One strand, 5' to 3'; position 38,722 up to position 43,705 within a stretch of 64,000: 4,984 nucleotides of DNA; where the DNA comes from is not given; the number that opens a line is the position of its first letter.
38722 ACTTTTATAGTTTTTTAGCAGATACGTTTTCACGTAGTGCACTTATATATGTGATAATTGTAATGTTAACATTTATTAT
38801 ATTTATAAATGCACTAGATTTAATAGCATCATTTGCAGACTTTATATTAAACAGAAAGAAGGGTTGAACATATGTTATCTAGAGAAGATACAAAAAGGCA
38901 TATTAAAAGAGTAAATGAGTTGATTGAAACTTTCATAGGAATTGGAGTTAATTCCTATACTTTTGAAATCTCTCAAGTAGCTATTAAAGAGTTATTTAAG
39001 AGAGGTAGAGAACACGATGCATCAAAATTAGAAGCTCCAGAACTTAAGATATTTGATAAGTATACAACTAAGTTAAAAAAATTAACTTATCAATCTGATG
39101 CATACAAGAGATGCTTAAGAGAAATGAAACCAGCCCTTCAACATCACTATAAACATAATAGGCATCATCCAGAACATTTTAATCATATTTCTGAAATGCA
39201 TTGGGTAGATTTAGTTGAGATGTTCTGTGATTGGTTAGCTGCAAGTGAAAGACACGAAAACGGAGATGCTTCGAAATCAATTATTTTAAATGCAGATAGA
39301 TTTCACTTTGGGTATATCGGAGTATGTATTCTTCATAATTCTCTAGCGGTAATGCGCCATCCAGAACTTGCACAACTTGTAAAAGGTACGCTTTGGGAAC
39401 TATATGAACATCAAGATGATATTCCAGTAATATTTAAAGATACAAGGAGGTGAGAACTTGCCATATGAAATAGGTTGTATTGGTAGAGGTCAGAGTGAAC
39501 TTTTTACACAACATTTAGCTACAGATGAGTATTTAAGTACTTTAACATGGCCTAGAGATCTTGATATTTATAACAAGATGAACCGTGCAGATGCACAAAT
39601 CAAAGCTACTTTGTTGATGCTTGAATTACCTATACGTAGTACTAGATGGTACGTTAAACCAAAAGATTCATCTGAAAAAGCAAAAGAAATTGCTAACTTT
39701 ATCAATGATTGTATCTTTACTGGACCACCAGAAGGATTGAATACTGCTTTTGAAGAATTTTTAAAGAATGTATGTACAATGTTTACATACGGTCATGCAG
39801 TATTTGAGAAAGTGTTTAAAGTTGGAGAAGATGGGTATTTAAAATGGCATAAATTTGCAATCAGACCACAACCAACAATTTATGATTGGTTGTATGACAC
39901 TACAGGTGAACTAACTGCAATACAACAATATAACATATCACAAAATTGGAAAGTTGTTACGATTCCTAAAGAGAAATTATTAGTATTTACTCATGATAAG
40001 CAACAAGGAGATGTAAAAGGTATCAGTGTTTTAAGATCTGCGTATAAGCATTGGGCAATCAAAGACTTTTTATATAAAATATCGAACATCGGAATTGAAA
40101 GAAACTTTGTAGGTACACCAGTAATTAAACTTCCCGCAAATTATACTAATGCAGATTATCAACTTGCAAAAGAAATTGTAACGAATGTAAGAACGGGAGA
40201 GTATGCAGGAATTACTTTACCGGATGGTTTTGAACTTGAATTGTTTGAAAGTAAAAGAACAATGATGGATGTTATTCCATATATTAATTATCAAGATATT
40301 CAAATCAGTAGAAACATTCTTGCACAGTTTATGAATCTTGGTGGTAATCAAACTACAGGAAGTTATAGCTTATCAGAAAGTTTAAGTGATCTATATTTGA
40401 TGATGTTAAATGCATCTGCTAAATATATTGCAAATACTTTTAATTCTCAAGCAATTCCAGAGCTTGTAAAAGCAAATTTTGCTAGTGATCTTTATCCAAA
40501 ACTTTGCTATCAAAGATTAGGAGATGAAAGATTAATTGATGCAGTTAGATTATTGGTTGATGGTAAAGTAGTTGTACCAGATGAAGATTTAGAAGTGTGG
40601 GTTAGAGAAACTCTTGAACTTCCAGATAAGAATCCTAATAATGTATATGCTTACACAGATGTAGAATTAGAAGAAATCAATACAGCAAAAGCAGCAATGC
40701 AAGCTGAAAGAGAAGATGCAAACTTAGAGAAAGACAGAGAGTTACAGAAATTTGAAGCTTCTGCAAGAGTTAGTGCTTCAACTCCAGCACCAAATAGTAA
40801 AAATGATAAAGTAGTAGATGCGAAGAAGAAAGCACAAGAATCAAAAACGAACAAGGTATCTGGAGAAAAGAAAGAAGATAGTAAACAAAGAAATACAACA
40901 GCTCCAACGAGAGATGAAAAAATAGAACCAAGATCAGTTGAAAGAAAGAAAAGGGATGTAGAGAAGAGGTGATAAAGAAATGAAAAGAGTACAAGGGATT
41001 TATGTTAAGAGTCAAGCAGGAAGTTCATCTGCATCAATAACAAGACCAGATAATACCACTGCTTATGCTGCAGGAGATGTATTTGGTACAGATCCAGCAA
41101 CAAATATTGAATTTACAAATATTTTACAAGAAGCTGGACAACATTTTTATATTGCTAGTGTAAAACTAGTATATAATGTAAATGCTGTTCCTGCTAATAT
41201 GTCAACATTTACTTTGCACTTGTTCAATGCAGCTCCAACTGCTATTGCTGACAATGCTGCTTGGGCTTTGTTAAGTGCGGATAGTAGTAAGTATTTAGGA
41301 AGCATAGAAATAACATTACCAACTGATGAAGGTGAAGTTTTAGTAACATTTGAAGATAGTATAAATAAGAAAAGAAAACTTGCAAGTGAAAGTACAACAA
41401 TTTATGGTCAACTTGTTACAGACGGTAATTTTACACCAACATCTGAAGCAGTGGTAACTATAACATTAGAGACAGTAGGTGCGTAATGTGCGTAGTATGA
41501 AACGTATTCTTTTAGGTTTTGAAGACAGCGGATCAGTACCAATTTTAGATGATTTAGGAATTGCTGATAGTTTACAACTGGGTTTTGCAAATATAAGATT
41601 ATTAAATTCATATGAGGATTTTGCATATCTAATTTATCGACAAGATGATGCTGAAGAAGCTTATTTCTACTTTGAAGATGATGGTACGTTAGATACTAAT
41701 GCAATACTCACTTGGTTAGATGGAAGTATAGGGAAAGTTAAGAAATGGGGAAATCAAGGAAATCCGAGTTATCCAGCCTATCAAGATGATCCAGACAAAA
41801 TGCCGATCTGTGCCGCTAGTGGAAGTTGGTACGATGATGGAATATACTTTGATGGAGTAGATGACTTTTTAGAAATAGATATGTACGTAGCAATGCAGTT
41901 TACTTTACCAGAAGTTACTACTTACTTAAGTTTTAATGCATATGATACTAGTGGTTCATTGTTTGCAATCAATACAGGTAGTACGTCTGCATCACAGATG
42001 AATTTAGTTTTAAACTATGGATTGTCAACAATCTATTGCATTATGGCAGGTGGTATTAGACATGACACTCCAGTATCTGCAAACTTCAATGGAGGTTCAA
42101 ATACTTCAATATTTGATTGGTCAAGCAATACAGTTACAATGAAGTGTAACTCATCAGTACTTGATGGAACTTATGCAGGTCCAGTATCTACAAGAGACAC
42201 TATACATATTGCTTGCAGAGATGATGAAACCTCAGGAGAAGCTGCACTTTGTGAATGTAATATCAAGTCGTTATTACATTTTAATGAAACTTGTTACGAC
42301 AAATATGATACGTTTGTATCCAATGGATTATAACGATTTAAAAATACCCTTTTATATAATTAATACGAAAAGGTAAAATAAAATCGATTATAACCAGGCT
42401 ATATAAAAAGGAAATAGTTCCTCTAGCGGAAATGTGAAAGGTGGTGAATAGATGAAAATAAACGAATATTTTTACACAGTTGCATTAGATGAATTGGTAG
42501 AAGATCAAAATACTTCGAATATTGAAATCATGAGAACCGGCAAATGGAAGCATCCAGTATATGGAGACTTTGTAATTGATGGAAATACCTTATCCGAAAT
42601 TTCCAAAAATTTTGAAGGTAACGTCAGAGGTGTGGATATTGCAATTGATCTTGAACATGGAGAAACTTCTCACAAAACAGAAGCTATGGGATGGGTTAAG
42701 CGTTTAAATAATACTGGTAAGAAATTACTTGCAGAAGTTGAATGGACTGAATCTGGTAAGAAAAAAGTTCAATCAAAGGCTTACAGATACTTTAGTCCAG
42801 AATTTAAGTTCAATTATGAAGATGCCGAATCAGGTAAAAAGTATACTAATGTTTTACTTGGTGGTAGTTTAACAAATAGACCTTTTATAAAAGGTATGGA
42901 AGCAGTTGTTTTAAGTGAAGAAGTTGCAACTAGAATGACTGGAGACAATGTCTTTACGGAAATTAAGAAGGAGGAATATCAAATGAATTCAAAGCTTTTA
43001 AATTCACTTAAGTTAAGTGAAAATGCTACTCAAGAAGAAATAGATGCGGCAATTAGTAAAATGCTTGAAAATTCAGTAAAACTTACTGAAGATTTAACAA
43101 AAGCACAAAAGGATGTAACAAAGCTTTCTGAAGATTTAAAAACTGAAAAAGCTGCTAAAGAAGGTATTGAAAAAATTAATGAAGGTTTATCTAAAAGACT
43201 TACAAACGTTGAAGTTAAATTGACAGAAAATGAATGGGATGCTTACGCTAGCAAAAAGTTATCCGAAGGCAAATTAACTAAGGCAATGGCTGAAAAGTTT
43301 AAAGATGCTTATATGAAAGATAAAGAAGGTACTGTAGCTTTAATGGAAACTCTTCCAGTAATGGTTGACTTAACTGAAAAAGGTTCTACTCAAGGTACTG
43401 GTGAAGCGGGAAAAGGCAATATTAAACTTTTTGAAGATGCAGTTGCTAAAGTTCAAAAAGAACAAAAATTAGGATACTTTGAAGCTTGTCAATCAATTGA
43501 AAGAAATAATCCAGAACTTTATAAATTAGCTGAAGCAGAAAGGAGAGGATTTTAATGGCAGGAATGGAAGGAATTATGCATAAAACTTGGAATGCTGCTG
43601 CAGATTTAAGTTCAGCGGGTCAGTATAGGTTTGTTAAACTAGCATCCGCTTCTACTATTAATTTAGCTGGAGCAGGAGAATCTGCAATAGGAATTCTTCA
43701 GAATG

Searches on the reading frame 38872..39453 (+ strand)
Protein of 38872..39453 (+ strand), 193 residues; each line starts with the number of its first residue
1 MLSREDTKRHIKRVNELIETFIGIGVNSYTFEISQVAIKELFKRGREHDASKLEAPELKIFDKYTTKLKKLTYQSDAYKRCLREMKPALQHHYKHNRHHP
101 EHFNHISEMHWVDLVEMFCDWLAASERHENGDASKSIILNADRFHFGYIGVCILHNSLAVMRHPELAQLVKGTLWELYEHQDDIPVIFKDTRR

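Call 45: search_protein_families(library=pfam, max_evalue=0.001, proteins=[window:38872-39453:+])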
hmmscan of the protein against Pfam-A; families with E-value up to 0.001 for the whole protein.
window:38872-39453:+ (193 aa): 1 family
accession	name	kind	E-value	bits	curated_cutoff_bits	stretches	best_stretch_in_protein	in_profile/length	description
PF18907.5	DUF5662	-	7.5e-32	110.6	27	1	5-145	7-131/156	Family of unknown function (DUF5662)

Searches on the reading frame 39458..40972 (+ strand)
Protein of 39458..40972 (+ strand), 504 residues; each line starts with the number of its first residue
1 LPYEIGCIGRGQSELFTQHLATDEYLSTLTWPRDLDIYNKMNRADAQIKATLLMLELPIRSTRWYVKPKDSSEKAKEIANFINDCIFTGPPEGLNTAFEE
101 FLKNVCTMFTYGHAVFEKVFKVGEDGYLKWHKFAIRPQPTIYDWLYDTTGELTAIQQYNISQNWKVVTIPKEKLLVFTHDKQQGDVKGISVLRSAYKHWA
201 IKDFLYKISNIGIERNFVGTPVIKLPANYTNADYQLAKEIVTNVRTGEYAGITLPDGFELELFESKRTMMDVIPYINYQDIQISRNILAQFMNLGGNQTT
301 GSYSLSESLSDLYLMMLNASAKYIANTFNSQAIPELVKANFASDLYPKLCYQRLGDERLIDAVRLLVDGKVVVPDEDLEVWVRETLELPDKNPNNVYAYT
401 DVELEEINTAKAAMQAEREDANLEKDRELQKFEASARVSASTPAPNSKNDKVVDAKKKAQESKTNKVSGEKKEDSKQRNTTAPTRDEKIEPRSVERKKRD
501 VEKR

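Call 9: search_protein_families(library=phrogs, proteins=[window:39458-40972:+])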
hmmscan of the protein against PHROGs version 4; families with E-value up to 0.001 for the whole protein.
window:39458-40972:+ (504 aa): 3 families
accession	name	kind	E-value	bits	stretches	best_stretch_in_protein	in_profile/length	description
phrog_113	-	head and packaging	7.2e-84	283.8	1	13-435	45-437/1272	portal protein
phrog_10231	-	unknown function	1.6e-09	38.6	1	254-429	2-184/256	-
phrog_30239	-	unknown function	2.1e-06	28.1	1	154-230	204-280/349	-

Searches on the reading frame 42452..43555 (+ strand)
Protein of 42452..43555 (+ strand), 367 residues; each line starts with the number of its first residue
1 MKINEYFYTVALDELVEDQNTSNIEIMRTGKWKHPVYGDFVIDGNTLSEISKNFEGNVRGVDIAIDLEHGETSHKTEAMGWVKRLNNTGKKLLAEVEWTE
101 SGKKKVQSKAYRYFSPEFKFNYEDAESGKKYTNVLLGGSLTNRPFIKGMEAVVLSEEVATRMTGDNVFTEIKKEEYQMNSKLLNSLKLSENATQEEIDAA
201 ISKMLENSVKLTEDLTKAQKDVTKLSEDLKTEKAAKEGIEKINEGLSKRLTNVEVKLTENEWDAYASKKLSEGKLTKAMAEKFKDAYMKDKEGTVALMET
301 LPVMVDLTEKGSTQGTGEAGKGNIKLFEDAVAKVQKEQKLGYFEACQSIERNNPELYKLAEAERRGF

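Call 9: search_protein_families(library=phrogs, proteins=[window:42452-43555:+])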
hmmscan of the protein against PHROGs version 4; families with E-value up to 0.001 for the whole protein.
window:42452-43555:+ (367 aa): 6 families
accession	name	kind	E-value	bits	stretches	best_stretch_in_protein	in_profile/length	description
phrog_328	-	head and packaging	1.8e-36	127.5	1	13-332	14-321/339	head maturation protease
phrog_976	-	head and packaging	2e-14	54.8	1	16-354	26-397/415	head maturation protease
phrog_3894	-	head and packaging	7.4e-07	29.8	0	164-335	270-453/458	head maturation protease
phrog_32941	-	unknown function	2.3e-06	27.9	1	28-164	89-241/450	-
phrog_13230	-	unknown function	7.6e-06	26.8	1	63-119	56-117/138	-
phrog_2976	-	head and packaging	3.7e-05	24.6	1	173-322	225-379/394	head maturation protease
